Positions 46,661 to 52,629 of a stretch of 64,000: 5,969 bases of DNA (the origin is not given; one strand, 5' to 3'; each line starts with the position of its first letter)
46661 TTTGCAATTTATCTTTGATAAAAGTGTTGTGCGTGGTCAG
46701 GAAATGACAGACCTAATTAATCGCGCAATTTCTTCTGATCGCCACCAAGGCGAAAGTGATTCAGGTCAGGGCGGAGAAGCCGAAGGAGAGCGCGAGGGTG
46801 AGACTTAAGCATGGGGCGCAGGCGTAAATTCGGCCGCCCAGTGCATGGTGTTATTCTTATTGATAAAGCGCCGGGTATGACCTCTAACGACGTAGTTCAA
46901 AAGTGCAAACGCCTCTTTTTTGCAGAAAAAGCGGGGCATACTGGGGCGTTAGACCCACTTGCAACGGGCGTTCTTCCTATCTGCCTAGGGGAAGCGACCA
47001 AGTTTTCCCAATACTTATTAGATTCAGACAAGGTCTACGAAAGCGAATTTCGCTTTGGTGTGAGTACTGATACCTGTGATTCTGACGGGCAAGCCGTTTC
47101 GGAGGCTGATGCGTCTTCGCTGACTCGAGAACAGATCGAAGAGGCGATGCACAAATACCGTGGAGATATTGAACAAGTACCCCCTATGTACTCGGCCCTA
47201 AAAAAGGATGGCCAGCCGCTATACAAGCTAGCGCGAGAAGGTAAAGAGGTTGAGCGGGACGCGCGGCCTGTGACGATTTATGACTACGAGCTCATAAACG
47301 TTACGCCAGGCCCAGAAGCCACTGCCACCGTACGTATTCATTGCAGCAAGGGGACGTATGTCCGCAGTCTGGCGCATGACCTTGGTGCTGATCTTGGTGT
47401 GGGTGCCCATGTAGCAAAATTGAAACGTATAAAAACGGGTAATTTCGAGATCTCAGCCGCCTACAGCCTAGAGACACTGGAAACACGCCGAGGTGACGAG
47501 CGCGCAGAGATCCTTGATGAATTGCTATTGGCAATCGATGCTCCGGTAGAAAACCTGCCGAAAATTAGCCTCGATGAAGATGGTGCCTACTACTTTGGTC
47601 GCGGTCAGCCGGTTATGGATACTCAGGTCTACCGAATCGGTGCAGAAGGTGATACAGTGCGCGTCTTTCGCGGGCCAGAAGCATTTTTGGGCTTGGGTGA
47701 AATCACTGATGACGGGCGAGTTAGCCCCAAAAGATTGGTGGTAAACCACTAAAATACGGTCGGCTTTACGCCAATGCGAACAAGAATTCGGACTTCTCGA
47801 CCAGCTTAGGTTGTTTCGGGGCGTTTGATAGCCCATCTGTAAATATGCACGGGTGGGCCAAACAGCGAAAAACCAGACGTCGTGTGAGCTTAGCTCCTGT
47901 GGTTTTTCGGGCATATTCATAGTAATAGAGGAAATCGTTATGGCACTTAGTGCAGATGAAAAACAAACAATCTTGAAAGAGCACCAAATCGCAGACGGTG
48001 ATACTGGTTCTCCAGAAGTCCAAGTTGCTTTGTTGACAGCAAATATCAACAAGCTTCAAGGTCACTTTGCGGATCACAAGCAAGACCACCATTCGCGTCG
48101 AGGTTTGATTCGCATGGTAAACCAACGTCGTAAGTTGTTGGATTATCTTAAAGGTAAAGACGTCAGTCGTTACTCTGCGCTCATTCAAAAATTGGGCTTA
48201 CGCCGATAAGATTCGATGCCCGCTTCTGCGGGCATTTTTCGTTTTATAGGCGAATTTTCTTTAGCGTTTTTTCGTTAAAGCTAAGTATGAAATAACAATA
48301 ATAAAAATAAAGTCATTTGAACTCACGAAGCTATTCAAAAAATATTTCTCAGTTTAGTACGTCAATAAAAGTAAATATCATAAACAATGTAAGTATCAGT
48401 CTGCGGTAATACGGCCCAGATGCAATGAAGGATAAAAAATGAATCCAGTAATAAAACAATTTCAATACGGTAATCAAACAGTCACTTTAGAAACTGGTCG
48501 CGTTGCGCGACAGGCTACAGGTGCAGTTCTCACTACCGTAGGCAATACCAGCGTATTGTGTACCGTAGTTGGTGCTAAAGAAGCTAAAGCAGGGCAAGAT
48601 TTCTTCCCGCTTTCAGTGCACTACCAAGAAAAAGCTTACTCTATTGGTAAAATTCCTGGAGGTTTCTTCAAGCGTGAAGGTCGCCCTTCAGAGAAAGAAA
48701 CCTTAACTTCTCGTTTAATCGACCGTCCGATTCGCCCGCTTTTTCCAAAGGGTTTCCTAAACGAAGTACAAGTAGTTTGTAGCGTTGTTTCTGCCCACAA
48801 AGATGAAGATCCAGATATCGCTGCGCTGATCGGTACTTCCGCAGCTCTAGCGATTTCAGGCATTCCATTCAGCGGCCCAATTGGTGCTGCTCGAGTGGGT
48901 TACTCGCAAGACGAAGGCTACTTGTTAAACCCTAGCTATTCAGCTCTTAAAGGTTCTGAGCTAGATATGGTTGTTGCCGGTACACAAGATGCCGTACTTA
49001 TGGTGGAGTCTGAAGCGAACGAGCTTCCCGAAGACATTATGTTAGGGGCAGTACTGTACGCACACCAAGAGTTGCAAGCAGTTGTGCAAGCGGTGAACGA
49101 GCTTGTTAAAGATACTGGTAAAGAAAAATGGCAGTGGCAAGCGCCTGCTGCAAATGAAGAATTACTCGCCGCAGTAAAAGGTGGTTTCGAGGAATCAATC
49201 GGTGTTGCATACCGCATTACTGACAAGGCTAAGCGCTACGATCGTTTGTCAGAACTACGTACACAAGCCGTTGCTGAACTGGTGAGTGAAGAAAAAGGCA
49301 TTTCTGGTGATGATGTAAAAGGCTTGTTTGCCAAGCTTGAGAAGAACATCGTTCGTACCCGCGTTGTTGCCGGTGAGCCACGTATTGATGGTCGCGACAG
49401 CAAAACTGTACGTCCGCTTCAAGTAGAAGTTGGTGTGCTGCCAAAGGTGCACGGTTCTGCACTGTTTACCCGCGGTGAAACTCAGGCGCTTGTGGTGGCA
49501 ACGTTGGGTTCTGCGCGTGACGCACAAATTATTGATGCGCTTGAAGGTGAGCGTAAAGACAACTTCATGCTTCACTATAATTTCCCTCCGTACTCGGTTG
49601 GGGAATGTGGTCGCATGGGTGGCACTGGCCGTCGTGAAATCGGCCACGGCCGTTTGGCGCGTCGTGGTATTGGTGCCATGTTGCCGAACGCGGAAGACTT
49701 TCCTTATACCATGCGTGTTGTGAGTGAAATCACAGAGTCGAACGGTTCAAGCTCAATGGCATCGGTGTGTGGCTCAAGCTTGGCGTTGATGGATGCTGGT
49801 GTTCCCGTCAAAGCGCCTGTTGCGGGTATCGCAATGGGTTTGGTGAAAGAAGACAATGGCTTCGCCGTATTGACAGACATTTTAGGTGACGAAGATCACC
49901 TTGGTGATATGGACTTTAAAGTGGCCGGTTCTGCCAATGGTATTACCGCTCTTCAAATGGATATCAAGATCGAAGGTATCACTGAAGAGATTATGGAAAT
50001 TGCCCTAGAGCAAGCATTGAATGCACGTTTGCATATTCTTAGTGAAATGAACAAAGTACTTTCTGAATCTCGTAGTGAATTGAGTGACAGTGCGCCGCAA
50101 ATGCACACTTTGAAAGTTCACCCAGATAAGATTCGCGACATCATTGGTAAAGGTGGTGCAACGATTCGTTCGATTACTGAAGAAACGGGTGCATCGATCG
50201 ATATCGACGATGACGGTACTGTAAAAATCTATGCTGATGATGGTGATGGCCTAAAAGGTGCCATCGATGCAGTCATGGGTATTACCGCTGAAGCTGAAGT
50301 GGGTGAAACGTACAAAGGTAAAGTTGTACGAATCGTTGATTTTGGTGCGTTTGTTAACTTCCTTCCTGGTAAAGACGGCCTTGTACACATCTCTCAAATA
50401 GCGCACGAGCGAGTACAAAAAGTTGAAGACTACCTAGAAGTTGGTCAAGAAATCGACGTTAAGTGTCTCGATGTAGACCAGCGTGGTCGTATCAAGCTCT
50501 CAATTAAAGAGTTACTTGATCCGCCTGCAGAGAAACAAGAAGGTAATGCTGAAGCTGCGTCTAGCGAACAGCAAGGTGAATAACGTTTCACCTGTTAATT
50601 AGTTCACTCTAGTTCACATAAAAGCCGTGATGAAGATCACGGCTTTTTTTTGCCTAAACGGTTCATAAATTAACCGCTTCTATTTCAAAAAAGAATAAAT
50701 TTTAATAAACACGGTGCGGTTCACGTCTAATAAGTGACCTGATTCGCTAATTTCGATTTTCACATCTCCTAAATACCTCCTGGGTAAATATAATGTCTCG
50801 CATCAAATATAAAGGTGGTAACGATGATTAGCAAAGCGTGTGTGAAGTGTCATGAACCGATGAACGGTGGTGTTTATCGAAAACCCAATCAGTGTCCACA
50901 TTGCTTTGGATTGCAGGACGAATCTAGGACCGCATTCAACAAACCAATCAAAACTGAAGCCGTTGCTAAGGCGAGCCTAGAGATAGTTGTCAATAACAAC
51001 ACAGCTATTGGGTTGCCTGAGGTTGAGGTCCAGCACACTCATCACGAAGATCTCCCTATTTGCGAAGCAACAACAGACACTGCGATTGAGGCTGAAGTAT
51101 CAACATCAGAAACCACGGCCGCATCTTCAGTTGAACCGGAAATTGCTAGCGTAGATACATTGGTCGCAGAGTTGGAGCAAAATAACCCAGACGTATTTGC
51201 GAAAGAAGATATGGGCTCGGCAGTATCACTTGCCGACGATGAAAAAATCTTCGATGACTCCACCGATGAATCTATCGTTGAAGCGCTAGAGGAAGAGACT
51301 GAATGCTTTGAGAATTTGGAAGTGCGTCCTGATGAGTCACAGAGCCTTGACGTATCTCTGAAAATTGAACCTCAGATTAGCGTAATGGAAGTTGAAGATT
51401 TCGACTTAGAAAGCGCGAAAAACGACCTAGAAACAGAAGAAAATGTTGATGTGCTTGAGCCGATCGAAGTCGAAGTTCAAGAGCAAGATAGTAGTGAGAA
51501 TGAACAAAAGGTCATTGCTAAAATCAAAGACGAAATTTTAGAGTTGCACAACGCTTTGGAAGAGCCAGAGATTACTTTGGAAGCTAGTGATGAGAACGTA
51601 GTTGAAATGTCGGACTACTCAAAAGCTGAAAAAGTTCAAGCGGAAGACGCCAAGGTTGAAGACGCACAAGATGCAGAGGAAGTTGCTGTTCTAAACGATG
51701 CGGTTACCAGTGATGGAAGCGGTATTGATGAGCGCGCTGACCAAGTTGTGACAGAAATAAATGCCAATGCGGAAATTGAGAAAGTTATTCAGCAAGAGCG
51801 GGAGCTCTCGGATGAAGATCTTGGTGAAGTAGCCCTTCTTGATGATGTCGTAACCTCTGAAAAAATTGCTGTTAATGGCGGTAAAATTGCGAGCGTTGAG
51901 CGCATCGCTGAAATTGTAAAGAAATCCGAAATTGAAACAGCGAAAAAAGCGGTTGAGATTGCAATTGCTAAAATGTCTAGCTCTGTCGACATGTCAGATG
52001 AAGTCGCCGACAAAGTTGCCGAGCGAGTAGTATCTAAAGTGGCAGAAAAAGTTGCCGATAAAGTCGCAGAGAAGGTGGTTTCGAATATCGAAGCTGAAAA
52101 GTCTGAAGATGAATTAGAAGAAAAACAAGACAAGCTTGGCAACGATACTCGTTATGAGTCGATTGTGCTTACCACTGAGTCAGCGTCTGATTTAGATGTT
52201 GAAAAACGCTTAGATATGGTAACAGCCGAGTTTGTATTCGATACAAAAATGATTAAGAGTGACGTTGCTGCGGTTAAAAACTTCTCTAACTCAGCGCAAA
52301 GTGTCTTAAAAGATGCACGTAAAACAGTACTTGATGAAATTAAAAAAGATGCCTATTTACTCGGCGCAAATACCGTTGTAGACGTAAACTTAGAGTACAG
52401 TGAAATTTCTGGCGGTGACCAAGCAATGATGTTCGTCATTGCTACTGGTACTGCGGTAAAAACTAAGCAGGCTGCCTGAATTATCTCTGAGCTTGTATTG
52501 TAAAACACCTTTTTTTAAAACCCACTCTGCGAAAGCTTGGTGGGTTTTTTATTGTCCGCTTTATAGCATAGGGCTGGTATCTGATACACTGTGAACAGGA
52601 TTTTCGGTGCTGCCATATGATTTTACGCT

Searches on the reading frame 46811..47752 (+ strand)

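Call 64: search_protein_families(library=pfam, proteins=[window:46811-47752:+], max_evalue=0.00001)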
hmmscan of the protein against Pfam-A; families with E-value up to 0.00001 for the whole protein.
window:46811-47752:+ (313 aa): 3 families
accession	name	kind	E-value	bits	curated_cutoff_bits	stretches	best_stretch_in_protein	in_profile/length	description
PF01509.24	TruB_N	-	1.5e-57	194.6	27.3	1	33-184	1-149/149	TruB family pseudouridylate synthase (N terminal domain)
PF09157.17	TruB-C_2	-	6.2e-16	58.5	21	1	250-310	1-57/57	Pseudouridine synthase II TruB, C-terminal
PF16198.10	TruB_C_2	-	7.4e-14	52.1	29.3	1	185-246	1-65/66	tRNA pseudouridylate synthase B C-terminal domain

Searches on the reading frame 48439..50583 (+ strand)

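Call 64: search_protein_families(library=pfam, proteins=[window:48439-50583:+], max_evalue=0.00001)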
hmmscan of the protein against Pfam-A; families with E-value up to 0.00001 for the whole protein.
window:48439-50583:+ (714 aa): 5 families
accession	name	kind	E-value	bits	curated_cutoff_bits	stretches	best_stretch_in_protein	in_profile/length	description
PF01138.27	RNase_PH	-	4.4e-60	202.2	25.5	2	14-143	4-130/130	3' exoribonuclease family, domain 1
PF03726.19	PNPase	-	5.4e-20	72.1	24.6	1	241-320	1-81/81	Polyribonucleotide nucleotidyltransferase, RNA binding domain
PF03725.20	RNase_PH_C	-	1.3e-19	70.4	20.8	2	146-210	1-66/67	3' exoribonuclease family, domain 2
PF00575.29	S1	-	5.6e-19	68.7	22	1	619-690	2-74/74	S1 RNA binding domain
PF00013.35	KH_1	-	6.3e-13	48.7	21.5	1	557-613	3-65/66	KH domain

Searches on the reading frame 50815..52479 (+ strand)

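Call 64: search_protein_families(library=pfam, proteins=[window:50815-52479:+], max_evalue=0.00001)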
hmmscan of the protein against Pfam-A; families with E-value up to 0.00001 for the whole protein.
window:50815-52479:+ (554 aa): 1 family
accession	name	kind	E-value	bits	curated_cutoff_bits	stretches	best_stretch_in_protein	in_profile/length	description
PF01906.23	YbjQ_1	-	1.1e-14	55.3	23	1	450-549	2-102/103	Putative heavy-metal-binding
